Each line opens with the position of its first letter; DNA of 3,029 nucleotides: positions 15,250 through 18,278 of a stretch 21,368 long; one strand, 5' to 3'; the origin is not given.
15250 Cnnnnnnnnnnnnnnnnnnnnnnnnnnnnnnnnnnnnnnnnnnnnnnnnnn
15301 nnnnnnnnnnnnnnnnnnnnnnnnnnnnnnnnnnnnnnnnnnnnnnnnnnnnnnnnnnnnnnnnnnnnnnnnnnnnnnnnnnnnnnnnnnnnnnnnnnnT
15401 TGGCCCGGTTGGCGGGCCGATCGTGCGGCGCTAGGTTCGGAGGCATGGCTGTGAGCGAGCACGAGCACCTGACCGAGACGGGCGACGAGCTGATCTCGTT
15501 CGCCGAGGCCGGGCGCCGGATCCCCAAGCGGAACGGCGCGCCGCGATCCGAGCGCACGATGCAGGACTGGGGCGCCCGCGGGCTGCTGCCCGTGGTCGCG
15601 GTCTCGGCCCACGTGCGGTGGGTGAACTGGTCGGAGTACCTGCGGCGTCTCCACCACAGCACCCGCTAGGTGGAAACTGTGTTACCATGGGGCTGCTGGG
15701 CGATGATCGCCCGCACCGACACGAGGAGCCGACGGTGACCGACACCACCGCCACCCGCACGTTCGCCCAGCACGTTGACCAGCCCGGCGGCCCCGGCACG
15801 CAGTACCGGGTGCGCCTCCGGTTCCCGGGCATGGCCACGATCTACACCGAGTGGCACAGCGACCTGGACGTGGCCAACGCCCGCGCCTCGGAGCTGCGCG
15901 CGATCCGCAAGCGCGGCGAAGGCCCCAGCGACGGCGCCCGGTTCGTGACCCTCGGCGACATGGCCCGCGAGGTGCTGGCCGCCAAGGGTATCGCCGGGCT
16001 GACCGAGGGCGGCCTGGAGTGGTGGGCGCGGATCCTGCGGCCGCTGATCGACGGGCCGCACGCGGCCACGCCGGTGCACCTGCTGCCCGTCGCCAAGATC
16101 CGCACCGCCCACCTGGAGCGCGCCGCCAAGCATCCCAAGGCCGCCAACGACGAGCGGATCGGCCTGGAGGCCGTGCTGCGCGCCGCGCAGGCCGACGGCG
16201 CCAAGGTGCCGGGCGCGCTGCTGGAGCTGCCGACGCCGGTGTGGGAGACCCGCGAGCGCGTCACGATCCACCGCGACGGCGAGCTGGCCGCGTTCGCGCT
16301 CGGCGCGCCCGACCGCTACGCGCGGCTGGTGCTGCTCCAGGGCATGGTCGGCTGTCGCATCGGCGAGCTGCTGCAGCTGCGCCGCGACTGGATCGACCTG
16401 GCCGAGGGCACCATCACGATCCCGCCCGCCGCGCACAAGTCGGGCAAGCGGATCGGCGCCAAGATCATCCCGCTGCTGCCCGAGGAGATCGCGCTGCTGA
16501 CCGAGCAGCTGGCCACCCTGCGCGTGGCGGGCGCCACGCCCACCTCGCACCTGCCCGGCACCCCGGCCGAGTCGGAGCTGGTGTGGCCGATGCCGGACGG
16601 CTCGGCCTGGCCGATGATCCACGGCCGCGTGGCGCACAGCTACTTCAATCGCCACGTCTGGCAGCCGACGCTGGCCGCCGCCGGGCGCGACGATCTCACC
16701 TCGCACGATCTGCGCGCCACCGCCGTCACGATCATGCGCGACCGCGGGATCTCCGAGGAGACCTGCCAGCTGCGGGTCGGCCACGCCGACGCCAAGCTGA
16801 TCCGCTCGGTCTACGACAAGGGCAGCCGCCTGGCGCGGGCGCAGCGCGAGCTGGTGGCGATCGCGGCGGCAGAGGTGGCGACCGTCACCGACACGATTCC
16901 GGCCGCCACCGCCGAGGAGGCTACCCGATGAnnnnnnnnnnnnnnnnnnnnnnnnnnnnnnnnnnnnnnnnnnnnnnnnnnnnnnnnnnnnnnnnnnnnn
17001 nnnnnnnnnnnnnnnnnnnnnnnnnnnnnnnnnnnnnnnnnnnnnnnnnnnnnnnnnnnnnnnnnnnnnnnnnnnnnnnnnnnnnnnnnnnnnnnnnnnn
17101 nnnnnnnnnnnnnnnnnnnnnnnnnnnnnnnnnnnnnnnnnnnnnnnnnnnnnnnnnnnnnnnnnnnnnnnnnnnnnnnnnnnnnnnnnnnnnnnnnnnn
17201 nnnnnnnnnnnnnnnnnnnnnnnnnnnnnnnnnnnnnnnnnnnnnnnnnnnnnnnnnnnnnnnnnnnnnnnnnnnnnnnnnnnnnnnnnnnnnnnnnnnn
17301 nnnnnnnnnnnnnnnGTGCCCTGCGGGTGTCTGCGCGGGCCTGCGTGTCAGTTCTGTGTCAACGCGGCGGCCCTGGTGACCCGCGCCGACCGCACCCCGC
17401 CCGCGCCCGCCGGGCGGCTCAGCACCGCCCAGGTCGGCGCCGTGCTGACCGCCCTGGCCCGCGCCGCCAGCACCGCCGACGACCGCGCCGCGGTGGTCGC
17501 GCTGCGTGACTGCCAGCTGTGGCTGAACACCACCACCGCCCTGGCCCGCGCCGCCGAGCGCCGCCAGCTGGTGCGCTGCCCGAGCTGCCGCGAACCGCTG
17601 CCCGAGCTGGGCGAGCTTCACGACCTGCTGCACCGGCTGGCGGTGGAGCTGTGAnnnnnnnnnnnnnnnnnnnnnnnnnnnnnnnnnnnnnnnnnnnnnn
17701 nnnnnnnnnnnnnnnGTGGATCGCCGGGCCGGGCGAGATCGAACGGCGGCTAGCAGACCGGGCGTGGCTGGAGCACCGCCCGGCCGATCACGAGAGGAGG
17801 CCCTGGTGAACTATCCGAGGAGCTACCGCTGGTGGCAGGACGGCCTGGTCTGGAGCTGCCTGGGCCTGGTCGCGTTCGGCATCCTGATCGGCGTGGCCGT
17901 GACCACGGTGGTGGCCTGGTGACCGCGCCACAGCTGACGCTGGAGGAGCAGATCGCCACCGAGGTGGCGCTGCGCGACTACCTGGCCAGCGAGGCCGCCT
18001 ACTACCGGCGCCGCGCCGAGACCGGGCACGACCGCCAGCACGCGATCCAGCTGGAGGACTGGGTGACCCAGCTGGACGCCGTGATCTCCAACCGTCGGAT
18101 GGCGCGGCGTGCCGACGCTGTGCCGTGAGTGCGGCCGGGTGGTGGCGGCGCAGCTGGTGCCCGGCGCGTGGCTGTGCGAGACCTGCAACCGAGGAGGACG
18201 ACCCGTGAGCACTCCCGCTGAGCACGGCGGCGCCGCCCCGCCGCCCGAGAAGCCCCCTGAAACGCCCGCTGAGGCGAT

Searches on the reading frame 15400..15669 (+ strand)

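Call 12: search_protein_families(library=pfam, max_evalue=0.01, proteins=[window:15400-15669:+])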
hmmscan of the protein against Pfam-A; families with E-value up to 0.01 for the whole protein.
window:15400-15669:+ (89 aa): 0 families

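Call 13: search_protein_families(library=phrogs, max_evalue=0.01, proteins=[window:15400-15669:+])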
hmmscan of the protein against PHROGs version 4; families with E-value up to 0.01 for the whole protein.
window:15400-15669:+ (89 aa): 1 family
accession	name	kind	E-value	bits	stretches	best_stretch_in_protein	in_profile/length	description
phrog_4749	-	unknown function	0.0038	18.3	1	35-72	15-51/69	-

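Call 54: search_protein_families(library=ncbifam, max_evalue=0.01, proteins=[window:15445-15669:+])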
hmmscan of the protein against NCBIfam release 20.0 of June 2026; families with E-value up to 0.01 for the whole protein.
window:15445-15669:+ (74 aa): 0 families

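Call 90: search_protein_families(library=pfam, max_evalue=0.01, proteins=[window:15445-15669:+])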
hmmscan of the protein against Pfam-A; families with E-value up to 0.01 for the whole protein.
window:15445-15669:+ (74 aa): 0 families

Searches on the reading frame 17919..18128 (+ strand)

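Call 54: search_protein_families(library=ncbifam, max_evalue=0.01, proteins=[window:17919-18128:+])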
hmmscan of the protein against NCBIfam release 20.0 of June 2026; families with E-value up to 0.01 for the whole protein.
window:17919-18128:+ (69 aa): 1 family
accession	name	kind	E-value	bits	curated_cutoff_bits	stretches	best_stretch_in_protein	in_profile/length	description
NF010749.0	PRK14151.1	equivalog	0.0034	17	231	1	7-59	31-83/188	nucleotide exchange factor GrpE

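Call 90: search_protein_families(library=pfam, max_evalue=0.01, proteins=[window:17919-18128:+])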
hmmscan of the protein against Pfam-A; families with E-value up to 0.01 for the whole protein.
window:17919-18128:+ (69 aa): 0 families
